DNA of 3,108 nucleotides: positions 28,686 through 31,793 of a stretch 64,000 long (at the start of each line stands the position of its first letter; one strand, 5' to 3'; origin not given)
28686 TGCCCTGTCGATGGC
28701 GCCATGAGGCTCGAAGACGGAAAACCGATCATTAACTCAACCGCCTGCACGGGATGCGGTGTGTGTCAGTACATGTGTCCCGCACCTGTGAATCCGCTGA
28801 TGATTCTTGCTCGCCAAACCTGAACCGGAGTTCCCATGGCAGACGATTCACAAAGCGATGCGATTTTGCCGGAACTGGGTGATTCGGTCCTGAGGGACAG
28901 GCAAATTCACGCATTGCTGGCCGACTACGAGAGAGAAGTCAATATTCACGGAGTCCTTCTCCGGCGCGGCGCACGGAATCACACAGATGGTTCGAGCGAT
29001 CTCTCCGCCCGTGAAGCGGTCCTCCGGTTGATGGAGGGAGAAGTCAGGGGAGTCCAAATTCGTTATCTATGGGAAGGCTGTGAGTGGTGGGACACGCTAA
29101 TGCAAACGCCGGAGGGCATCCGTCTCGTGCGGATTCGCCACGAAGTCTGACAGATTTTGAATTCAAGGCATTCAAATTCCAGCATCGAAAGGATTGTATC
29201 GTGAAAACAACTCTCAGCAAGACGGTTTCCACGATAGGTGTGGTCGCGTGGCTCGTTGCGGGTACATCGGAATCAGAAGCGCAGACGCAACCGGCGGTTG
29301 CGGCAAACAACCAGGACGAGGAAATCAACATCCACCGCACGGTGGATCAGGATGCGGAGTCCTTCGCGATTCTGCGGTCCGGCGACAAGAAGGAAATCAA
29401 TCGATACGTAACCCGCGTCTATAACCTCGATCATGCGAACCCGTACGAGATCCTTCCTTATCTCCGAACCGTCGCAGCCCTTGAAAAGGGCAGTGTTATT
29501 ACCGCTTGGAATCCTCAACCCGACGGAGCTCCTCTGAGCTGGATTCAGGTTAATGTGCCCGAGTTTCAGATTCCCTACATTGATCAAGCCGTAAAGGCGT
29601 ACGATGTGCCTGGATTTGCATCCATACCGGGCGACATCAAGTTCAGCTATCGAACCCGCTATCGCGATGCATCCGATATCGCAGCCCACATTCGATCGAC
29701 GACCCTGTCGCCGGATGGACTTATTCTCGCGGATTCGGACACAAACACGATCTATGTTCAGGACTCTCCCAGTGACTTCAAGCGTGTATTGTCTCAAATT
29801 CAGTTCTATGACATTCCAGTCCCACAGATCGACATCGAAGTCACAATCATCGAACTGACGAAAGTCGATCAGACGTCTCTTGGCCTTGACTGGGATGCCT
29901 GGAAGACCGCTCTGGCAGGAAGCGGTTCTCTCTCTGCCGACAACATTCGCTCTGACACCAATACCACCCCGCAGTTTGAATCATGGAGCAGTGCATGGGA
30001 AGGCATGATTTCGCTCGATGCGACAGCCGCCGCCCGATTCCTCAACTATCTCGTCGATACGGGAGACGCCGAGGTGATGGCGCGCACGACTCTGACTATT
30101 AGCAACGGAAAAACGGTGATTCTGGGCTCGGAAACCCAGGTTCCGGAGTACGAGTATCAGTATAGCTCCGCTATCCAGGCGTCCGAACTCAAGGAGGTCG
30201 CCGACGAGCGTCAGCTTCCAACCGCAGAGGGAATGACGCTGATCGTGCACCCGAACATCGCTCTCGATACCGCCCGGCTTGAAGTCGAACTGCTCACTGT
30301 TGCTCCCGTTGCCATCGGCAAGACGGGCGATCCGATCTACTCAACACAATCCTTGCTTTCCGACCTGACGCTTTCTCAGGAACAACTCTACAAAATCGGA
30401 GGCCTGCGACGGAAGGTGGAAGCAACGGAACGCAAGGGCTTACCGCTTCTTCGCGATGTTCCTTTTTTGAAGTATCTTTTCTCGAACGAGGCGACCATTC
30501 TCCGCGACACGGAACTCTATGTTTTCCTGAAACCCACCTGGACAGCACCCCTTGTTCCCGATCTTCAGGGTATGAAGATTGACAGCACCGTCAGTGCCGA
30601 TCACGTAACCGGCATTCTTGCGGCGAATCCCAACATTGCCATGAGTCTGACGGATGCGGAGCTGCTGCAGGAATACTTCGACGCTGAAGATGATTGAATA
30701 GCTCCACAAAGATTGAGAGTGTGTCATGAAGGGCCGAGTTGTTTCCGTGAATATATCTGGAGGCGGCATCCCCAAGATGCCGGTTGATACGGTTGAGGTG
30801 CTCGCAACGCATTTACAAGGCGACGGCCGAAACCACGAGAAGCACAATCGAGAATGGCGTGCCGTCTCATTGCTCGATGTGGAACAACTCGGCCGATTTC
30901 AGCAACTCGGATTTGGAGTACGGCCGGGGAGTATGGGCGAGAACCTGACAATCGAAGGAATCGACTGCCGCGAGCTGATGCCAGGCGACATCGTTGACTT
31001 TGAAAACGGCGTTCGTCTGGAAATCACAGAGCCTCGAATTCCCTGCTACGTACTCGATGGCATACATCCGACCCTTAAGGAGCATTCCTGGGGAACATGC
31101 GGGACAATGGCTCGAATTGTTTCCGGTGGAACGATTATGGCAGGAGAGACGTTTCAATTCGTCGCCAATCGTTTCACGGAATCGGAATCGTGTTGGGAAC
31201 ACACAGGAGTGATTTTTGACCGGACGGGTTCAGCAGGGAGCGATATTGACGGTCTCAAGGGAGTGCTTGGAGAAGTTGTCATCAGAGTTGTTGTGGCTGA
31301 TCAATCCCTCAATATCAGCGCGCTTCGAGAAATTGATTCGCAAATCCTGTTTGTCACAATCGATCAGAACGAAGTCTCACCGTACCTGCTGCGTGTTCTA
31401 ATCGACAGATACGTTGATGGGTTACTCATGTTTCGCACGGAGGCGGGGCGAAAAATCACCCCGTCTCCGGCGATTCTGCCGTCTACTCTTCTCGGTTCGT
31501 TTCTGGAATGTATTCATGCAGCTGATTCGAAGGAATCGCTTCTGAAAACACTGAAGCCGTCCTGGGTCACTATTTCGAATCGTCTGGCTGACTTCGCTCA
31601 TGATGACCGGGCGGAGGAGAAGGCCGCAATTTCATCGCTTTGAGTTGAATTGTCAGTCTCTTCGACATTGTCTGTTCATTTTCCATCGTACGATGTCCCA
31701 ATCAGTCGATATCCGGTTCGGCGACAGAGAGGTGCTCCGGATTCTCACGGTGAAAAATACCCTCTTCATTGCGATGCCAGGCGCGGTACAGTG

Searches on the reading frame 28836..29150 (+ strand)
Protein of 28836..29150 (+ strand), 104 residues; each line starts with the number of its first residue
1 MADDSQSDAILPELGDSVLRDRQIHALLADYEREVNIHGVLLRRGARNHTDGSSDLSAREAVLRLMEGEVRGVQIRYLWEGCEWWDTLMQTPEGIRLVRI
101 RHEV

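Call 55: search_protein_families(library=pfam, proteins=[window:28836-29150:+], max_evalue=10)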
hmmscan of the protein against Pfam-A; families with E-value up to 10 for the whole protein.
window:28836-29150:+ (104 aa): 0 families

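Call 56: search_solved_structures(query=window:28836-29150:+, max_evalue=10)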
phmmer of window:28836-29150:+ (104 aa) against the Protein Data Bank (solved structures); distinct sequences matched with E-value up to 10: 2.
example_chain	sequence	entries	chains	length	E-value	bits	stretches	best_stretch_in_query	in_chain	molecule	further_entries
3q2b_A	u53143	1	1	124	1.2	12.4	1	9-68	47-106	Cofilin/actin-depolymerizing factor homolog 1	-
2xf1_A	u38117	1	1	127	1.2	12.3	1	9-68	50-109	COFILIN ACTIN-DEPOLYMERIZING FACTOR HOMOLOG 1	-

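Call 68: find_homologous_proteins(query=window:28836-29150:+, max_evalue=0.001)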
Query window:28836-29150:+ (104 aa): 3 proteins with E <= 0.001 among 22 candidates.
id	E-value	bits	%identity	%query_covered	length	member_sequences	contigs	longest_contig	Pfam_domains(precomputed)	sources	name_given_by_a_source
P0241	2.0e-62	225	100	100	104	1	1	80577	-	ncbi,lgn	-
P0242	4.5e-20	89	53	93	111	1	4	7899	-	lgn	-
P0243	6.5e-11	60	43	94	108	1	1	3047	-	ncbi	-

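Call 77: predict_structure(alignment_id=A2)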
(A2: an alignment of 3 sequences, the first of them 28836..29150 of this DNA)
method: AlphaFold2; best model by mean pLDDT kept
length: 104 residues; sequences in the alignment: 3
mean_pLDDT: 77.6   pTM: 0.67
mean pLDDT of the five models: 77.6, 77.6, 76.7, 75.7, 75.5
residues with pLDDT >= 90: 15; 70-90: 62; 50-70: 13; < 50: 14
segments of 3 or more residues with pLDDT < 50: 1-11, 48-50
pLDDT, mean of each block of 10 residues (from residue 1): 44 70 87 86 63 71 89 89 90 89 74
secondary structure, 60 per line:
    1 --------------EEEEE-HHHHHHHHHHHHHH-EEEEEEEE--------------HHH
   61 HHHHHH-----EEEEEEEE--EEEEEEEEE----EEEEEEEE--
elements in order: E15-19 H21-34 E36-43 H58-66 E72-79 E82-90 E95-102

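Call 86: fold_search(model_id=the predicted structure, library=pdb)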
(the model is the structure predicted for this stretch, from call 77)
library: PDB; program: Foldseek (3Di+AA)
matches with E <= 10: 443; with E <= 0.001: 0
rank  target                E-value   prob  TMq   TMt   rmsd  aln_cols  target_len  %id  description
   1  2gfg_C                8.8e-02  0.85  0.37  0.22   9.7        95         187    6  Crystal structure of a putative adenylate cyclase (bh2851) from bacillus halodurans at 2.12 A resolution (released 2006-05-02)
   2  2gfg_A                1.1e-01  0.80  0.37  0.21   9.6        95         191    7  Crystal structure of a putative adenylate cyclase (bh2851) from bacillus halodurans at 2.12 A resolution (released 2006-05-02)
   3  2gfg_B                1.6e-01  0.72  0.37  0.22   9.7        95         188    7  Crystal structure of a putative adenylate cyclase (bh2851) from bacillus halodurans at 2.12 A resolution (released 2006-05-02)
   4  9pvg_B                2.2e-01  0.21  0.22  0.18  10.9       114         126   11  Co-crystal structure of two CCM2 PTB domains bound to a KRIT1 peptide encompassing NPxF2 and NPxF3 (released 2026-01-28)
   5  9nk3                  3.1e-01  0.28  0.34  0.25  11.5       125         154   11  Prenylated-FMN maturase PhdC E45A mutant from Mycolicibacterium fortuitum (apo) (released 2026-02-18)
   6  3sy3_C                4.5e-01  0.38  0.33  0.20  10.2        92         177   10  GBAA_1210 protein, a putative adenylate cyclase, from Bacillus anthracis (released 2011-07-27)
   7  9o5m_D                4.5e-01  0.23  0.33  0.24  12.2       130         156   11  Prenylated-FMN maturase PhdC from Mycolicibacterium fortuitum bound to prenylated flavin mononucleotide in the P1 spac (released 2026-02-18)
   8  9nk4                  4.8e-01  0.35  0.32  0.24  10.8       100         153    8  Prenylated-FMN maturase PhdC E45A mutant from Mycolicibacterium fortuitum bound to flavin mononucleotide (released 2026-02-18)
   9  3sy3_D                5.1e-01  0.30  0.32  0.21   9.5        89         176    9  GBAA_1210 protein, a putative adenylate cyclase, from Bacillus anthracis (released 2011-07-27)
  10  4dx8_B                5.1e-01  0.14  0.21  0.16  10.6       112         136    7  ICAP1 in complex with KRIT1 N-terminus (released 2013-01-09)
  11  3sy3_B                5.4e-01  0.38  0.34  0.21   9.9        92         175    9  GBAA_1210 protein, a putative adenylate cyclase, from Bacillus anthracis (released 2011-07-27)
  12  9o5m_A                5.4e-01  0.30  0.31  0.23  11.6       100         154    8  Prenylated-FMN maturase PhdC from Mycolicibacterium fortuitum bound to prenylated flavin mononucleotide in the P1 spac (released 2026-02-18)
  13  5fl3                  5.7e-01  0.23  0.31  0.11  13.1       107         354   20  PilT2 from Thermus thermophilus (released 2015-11-11)
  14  9nk1                  6.0e-01  0.30  0.32  0.23  10.2       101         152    9  Prenylated-FMN maturase PhdC from Mycolicibacterium fortuitum bound to flavin mononucleotide (released 2026-02-18)
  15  9nk2                  6.0e-01  0.21  0.34  0.25  12.2       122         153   10  Prenylated-FMN maturase PhdC from Mycolicibacterium fortuitum bound to prenylated flavin mononucleotide (released 2026-02-18)
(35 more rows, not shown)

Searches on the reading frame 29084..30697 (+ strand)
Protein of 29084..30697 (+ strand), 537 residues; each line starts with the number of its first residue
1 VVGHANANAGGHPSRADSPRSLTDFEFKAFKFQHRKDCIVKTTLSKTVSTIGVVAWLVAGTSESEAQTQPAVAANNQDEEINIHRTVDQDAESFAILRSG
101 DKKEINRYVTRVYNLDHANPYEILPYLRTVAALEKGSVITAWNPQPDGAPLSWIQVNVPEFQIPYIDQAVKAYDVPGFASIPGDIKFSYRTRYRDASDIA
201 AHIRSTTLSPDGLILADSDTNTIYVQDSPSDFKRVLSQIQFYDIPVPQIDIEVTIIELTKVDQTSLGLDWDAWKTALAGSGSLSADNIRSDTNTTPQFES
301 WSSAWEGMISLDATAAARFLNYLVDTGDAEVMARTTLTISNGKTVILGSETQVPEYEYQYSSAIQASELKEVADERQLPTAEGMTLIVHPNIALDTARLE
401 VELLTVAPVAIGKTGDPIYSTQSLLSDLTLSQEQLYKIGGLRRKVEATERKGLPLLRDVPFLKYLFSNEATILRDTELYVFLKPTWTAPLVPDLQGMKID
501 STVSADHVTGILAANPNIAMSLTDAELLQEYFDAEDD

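Call 4: search_protein_families(library=pfam, proteins=[window:29084-30697:+], max_evalue=0.01)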
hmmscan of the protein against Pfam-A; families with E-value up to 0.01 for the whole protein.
window:29084-30697:+ (537 aa): 2 families
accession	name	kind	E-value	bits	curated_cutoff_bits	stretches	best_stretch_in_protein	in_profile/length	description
PF00263.26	Secretin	-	9.4e-17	61.6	27.5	1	324-485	3-166/169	Bacterial type II and III secretion system protein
PF03958.22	Secretin_N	-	7.5e-09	36.1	28.2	1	189-248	4-69/69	Bacterial type II/III secretion system short domain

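Call 5: search_protein_families(library=ncbifam, proteins=[window:29084-30697:+], max_evalue=0.01)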
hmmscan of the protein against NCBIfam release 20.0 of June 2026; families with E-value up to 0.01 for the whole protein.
window:29084-30697:+ (537 aa): 9 families
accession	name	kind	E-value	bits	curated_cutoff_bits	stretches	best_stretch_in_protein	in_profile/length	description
TIGR02515.1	IV_pilus_PilQ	subfamily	1.1e-22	80.6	284.35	1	191-484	104-424/428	type IV pilus secretin PilQ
TIGR02519.1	pilus_MshL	equivalog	2.3e-22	79.4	250.2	1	217-485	4-288/290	pilus (MSHA type) biogenesis protein MshL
TIGR02517.1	type_II_gspD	equivalog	2.8e-22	79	351.35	1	52-485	177-588/600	type II secretion system secretin GspD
TIGR02516.1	type_III_yscC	equivalog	4.7e-14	51.8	238.45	1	164-483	164-457/463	type III secretion system outer membrane ring subunit SctC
NF010083.0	PRK13568.1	equivalog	2.6e-12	46.2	554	1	192-485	129-415/419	DNA uptake porin HofQ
NF011873.0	PRK15346.1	equivalog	3.7e-11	42.4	524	1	165-295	195-317/499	EscC/YscC/HrcC family type III secretion system outer membrane ring protein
NF007851.2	PRK10560.1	exception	2e-09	36.8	598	1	189-280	122-212/412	DNA uptake porin HofQ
NF042912.1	Amuc_1098_fam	equivalog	0.00016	19.9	750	0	416-482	725-791/805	Amuc_1098 family type IV pilus outer membrane protein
TIGR02520.1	pilus_B_mal_scr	equivalog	0.00031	19.4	287.65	1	197-294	222-319/513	PilN family type IVB pilus formation outer membrane protein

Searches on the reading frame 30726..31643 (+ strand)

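Call 4: search_protein_families(library=pfam, proteins=[window:30726-31643:+], max_evalue=0.01)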
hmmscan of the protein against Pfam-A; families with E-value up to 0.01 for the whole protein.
window:30726-31643:+ (305 aa): 1 family
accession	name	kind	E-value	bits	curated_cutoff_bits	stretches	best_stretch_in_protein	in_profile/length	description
PF03473.23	MOSC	-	7.9e-12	45.7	22.7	1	40-142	5-118/120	MOSC domain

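Call 5: search_protein_families(library=ncbifam, proteins=[window:30726-31643:+], max_evalue=0.01)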
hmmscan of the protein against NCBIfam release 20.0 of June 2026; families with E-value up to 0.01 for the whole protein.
window:30726-31643:+ (305 aa): 2 families
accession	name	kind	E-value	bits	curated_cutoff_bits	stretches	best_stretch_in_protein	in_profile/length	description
NF011069.0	PRK14499.1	equivalog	9.7e-12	44.6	457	1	3-146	163-306/308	cyclic pyranopterin monophosphate synthase MoaC/MOSC-domain-containing protein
NF008577.1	PRK11536.1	equivalog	1.9e-06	27.4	294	1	67-147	80-163/222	6-hydroxyaminopurine reductase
